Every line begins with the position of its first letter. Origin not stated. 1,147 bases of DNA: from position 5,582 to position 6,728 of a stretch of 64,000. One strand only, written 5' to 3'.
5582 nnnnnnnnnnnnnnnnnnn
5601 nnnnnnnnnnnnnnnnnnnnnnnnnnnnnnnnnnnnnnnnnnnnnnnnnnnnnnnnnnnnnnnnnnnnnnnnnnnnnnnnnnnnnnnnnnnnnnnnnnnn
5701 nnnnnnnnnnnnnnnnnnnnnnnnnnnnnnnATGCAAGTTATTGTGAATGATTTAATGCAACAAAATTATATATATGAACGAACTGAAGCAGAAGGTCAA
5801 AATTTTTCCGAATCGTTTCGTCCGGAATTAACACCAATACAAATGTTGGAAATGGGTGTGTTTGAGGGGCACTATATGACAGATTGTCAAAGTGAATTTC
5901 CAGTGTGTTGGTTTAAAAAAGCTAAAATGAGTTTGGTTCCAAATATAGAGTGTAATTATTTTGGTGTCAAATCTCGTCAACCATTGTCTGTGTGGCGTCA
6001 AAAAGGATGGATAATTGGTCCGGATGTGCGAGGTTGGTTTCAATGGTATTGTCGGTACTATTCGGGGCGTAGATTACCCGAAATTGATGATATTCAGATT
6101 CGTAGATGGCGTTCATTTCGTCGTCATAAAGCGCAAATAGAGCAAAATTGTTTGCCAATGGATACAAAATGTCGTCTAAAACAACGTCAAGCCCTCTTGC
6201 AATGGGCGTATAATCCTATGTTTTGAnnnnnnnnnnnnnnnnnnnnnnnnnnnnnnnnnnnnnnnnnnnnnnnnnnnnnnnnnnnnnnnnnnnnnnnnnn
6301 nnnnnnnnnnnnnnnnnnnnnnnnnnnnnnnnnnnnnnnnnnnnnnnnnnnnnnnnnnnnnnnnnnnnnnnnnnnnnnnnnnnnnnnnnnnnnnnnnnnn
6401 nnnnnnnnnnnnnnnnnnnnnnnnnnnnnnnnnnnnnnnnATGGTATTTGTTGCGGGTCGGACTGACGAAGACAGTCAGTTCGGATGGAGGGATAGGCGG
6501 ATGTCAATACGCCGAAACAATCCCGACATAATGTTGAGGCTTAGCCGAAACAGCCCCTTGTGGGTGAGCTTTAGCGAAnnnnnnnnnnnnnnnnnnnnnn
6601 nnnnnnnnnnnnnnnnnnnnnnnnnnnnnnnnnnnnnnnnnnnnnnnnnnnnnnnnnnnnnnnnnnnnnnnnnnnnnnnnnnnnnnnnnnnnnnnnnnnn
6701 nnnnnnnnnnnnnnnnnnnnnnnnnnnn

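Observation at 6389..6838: tRNA-Thr 3' end and terminator reiterated as a 192-bp tandem unit: att-like junctions of a miniature integrative element?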

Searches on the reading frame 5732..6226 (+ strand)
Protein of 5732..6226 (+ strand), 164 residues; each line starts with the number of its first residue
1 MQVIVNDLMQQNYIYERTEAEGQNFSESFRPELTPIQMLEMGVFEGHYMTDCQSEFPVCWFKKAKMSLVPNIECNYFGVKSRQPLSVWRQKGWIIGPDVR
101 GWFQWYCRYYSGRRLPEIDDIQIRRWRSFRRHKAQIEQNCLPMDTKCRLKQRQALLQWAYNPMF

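Call 7: search_protein_families(library=pfam, proteins=[window:5732-6226:+])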
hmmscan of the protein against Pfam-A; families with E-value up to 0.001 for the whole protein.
window:5732-6226:+ (164 aa): 0 families

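Call 14: find_homologous_proteins(query=window:5732-6226:+)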
Query window:5732-6226:+ (164 aa): 8000 proteins with E <= 0.001 among 8000 candidates; the best 120 are listed.
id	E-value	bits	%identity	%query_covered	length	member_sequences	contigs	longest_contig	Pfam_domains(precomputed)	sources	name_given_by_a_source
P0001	8.7e-105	366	95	100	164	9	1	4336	-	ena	-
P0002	7.4e-103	360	94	100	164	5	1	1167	-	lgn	-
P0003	3.5e-102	357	91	100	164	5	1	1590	-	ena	-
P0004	1.1e-98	346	89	100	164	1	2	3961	-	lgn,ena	-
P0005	1.2e-96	339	84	100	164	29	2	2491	-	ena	-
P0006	3.1e-95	335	83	100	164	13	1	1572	-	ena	-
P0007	1.7e-91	323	84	100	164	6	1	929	-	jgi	jgi:hypothetical protein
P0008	1.0e-84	300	74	99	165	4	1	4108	-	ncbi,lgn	-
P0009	9.7e-84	297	75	99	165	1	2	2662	-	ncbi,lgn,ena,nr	ncbi:MAG: hypothetical protein IKY98_01645 [Alphaproteobacteria bacterium]|nr:hypothetical protein [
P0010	1.1e-81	291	73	99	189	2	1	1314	-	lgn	-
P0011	2.8e-80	286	74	99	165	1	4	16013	-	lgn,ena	-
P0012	1.8e-79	283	71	100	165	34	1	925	-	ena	-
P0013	1.2e-78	281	69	99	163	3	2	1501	-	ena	-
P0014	1.3e-78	281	70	100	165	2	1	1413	-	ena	-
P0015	3.4e-78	279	72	100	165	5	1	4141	-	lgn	-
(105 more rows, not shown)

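Call 15: find_encoding_contigs(protein=window:5732-6226:+, flank=4000, max_places=10)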
Protein window:5732-6226:+ (164 aa): 9 contigs read that carry it; 4 places shown.
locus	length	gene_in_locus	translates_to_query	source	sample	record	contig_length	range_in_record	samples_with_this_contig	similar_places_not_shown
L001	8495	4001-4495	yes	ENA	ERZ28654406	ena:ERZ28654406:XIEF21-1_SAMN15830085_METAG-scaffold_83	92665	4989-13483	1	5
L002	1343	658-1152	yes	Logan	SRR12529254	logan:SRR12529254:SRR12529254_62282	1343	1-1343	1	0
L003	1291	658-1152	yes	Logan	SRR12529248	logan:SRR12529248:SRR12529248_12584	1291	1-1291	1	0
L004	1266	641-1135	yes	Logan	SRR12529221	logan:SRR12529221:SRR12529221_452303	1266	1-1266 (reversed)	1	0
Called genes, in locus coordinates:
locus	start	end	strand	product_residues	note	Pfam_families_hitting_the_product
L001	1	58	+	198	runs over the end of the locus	PF13302:Acetyltransf_3 (weak)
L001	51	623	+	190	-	PF13302:Acetyltransf_3, PF00583:Acetyltransf_1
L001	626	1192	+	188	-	PF13302:Acetyltransf_3, PF00583:Acetyltransf_1, PF13420:Acetyltransf_4 (weak)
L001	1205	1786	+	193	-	PF13302:Acetyltransf_3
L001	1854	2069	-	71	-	PF01165:Ribosomal_S21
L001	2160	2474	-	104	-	-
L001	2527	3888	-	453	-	PF00587:tRNA-synt_2b, PF03129:HGTP_anticodon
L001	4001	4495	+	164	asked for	-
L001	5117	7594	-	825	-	PF01966:HD (weak)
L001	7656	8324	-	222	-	-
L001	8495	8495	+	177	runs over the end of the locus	-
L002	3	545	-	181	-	?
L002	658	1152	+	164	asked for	-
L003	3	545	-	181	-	?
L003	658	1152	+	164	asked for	-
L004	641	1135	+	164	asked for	-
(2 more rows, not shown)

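Call 16: find_encoding_contigs(protein=P0001, flank=4000, max_places=6)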
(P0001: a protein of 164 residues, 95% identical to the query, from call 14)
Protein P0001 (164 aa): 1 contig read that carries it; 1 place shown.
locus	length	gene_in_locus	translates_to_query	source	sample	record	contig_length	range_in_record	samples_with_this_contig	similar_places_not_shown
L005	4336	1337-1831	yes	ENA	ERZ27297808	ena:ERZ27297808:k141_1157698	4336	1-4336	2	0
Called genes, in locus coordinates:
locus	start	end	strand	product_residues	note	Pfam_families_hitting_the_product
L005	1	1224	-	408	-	?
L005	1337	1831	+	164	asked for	-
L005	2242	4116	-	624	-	-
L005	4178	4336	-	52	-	?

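Call 17: find_encoding_contigs(protein=P0004, flank=4000, max_places=6)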
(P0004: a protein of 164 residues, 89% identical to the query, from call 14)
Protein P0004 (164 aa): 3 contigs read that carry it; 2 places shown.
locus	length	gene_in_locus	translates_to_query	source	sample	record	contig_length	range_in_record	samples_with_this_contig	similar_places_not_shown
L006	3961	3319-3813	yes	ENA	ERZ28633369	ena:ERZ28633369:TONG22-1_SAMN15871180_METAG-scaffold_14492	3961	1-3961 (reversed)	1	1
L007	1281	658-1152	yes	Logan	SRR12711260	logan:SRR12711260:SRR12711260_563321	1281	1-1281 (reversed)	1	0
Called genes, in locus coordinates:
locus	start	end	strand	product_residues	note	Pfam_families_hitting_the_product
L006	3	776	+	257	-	?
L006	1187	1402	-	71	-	PF01165:Ribosomal_S21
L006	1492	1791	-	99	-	-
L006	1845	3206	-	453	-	PF00587:tRNA-synt_2b, PF03129:HGTP_anticodon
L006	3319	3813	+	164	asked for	-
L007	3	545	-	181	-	?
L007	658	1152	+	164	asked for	-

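Call 18: find_encoding_contigs(protein=P0005, flank=4000, max_places=6)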
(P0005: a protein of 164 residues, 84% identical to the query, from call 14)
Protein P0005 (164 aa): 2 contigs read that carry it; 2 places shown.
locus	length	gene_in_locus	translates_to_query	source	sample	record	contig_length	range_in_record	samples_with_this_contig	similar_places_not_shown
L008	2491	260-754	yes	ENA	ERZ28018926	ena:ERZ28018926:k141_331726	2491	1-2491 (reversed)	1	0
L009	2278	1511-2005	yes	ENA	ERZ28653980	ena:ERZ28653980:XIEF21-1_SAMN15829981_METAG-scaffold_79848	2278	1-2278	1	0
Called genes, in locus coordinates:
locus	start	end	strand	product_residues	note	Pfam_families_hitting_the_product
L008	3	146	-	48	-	?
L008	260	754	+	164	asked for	-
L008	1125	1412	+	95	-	PF00166:Cpn10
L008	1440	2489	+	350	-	?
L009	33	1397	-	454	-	PF00587:tRNA-synt_2b, PF03129:HGTP_anticodon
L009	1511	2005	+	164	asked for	-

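Call 25: find_related_loci(query=A1, collection=genome_contigs, flank=3000)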
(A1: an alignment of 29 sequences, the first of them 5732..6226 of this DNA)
Query A1 (164 aa) in genome_contigs; peptide patterns used: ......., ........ (x = any residue, [..] = any of these).
600 stretches matched a pattern (row limit reached: there are more); 588 encode a relative of the query (tblastn E <= 1e-3); the best 80 are kept; 80 distinct loci.
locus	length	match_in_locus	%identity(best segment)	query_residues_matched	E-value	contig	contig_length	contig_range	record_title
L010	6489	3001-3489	69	3-164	1e-77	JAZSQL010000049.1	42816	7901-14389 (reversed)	MAG: Alphaproteobacteria bacterium isolate T1900044543_TS20190009.MAGScoT_cleanbin_000006 SGB_90_k141_2106352, whole gen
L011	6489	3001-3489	68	3-164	3e-76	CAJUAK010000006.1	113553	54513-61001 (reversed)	MAG TPA_asm: uncultured Alphaproteobacteria bacterium isolate MGBC118957 genome assembly, contig: MGBC118957.6, whole ge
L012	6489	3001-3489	67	3-164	4e-76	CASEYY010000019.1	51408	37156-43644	uncultured proteobacterium isolate SI.O72.metabat-bins.143 genome assembly, contig: SI.O72.metabat-bins.143.fa_k141_2060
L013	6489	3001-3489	70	3-164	1e-75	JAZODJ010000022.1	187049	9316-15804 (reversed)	MAG: Alphaproteobacteria bacterium isolate T1900044752_TS20190418.MAGScoT_cleanbin_000002 SGB_2243_k141_299629, whole ge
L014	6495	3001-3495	66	1-164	4e-75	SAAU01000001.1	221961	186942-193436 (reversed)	MAG: Alphaproteobacteria bacterium isolate INTA.CYC.063 contig-100_14, whole genome shotgun sequence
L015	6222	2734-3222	67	1-163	5e-75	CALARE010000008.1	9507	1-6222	MAG TPA_asm: uncultured Alphaproteobacteria bacterium isolate SRR6425825_bin.103_CONCOCT_v1.1_MAG genome assembly, conti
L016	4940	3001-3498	68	1-164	8e-75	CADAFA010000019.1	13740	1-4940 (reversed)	MAG: uncultured Elusimicrobium sp. isolate RUG13237 genome assembly, contig: RUG13237_asm_19, whole genome shotgun seque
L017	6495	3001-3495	67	1-164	2e-74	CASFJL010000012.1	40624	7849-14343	uncultured proteobacterium isolate B15_L3_338338_idba_bin.30 genome assembly, contig: B15_L3_338338_idba_bin.30.fa_scaff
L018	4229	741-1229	66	3-164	2e-74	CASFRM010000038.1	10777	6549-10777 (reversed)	uncultured proteobacterium isolate A86_L4_360360_idba_bin.2 genome assembly, contig: A86_L4_360360_idba_bin.2.fa_scaffol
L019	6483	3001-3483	65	3-163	3e-74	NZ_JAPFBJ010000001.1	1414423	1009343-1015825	Sphingobium sp. DEHP117 contig1, whole genome shotgun sequence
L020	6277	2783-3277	67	1-164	1e-73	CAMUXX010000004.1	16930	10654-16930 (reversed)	MAG TPA_asm: uncultured Elusimicrobia bacterium isolate SRR8387720_bin.76_metaWRAP_v1.3_MAG genome assembly, contig: ERZ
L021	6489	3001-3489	67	3-164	2e-73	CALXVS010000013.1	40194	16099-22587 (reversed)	MAG: uncultured Alphaproteobacteria bacterium isolate BRZ_DV__bin2 genome assembly, contig: BRZ_DV__NODE_1033_length_401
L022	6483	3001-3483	65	3-163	8e-72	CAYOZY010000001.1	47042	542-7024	MAG TPA_asm: uncultured Sphingobium sp. isolate SRP342105_co1_53 genome assembly, contig: NODE_929_length_47042_cov_6.09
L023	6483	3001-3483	65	3-163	4e-71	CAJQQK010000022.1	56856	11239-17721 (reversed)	MAG: uncultured Hyphomicrobiaceae bacterium isolate 3_20180511_Bin_20180511_Bin_113_1 genome assembly, contig: c_0000052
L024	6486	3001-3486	63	3-163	4e-71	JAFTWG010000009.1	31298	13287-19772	MAG: Alphaproteobacteria bacterium isolate RGIG4207 Roe_deer_Colon-3__c3710, whole genome shotgun sequence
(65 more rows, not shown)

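Call 37: search_protein_families(library=padloc, proteins=[window:5732-6226:+], max_evalue=0.01)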
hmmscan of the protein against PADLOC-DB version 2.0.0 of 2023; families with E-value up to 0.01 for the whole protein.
window:5732-6226:+ (164 aa): 0 families

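Call 40: find_encoding_contigs(protein=P0003, flank=3000, max_places=6)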
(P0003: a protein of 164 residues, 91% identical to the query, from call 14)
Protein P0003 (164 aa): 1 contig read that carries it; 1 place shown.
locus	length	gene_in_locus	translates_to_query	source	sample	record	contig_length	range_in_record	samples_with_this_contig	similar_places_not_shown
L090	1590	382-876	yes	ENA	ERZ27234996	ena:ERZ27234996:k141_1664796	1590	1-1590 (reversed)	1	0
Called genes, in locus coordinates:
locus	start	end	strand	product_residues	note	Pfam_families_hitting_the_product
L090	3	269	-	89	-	?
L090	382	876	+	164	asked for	-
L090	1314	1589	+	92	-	?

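Call 41: find_encoding_contigs(protein=P0011, flank=3000, max_places=6)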
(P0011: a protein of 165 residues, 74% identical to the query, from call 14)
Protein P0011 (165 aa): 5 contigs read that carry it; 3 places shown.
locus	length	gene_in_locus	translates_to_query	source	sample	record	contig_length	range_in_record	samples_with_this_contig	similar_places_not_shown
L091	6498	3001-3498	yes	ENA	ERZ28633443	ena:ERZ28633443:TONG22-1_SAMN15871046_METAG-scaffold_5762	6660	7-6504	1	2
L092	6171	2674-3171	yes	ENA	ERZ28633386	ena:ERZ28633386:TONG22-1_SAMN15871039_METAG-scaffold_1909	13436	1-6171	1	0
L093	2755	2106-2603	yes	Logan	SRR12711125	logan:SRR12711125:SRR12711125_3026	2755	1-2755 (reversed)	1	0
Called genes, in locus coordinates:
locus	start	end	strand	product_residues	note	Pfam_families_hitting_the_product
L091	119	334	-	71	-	PF01165:Ribosomal_S21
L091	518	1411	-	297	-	-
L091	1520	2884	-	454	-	PF00587:tRNA-synt_2b, PF03129:HGTP_anticodon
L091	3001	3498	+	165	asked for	-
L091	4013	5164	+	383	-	PF16822:ALGX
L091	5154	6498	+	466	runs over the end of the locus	PF03062:MBOAT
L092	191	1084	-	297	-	-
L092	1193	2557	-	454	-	PF00587:tRNA-synt_2b, PF03129:HGTP_anticodon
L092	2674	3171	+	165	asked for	-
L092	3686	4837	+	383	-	PF16822:ALGX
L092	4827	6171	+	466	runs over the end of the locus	PF03062:MBOAT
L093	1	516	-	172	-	?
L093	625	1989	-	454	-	PF00587:tRNA-synt_2b, PF03129:HGTP_anticodon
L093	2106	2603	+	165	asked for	-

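Call 42: find_encoding_contigs(protein=P0008, flank=3000, max_places=6)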
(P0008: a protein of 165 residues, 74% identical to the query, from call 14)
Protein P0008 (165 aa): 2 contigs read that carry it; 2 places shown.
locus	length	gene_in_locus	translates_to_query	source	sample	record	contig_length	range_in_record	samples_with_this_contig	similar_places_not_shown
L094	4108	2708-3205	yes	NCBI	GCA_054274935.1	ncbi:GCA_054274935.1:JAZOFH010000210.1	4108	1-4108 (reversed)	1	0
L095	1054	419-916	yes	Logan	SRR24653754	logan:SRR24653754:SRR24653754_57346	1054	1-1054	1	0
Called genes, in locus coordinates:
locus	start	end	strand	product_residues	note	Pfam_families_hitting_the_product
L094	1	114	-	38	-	?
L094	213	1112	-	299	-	-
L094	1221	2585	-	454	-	PF00587:tRNA-synt_2b, PF03129:HGTP_anticodon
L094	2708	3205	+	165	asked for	-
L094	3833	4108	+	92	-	?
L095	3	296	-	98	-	?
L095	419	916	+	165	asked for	-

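Call 89: find_encoding_contigs(protein=P0009, flank=3000, max_places=6)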
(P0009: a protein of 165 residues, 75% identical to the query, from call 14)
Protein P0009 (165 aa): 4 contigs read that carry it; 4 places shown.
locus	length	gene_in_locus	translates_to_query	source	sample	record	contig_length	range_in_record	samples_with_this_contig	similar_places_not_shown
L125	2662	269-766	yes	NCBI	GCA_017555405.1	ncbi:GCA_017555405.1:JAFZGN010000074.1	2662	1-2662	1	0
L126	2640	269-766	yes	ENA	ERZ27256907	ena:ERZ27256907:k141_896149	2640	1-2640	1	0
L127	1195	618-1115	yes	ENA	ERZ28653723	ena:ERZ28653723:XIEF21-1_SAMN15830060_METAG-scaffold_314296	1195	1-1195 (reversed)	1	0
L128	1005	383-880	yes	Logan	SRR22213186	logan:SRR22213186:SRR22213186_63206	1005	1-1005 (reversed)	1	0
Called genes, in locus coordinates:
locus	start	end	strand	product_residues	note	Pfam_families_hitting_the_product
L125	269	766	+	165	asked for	-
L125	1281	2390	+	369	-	PF16822:ALGX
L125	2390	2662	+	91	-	?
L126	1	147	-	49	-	?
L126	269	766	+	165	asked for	-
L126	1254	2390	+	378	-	PF16822:ALGX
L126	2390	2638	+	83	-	?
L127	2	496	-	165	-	?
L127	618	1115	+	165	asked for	-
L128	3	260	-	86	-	?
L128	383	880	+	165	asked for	-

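Call 120: search_protein_families(library=ncbifam, proteins=[window:5732-6226:+], max_evalue=0.01)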
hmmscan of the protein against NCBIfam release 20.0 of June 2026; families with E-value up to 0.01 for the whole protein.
window:5732-6226:+ (164 aa): 0 families

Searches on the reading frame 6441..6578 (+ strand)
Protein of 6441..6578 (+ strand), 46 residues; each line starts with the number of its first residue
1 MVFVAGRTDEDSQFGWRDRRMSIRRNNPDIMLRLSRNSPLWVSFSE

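Call 39: find_homologous_proteins(query=window:6441-6578:+, max_evalue=10)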
Query seq(46 aa): no candidate shares three 5-residue words with the query. No homologue found.
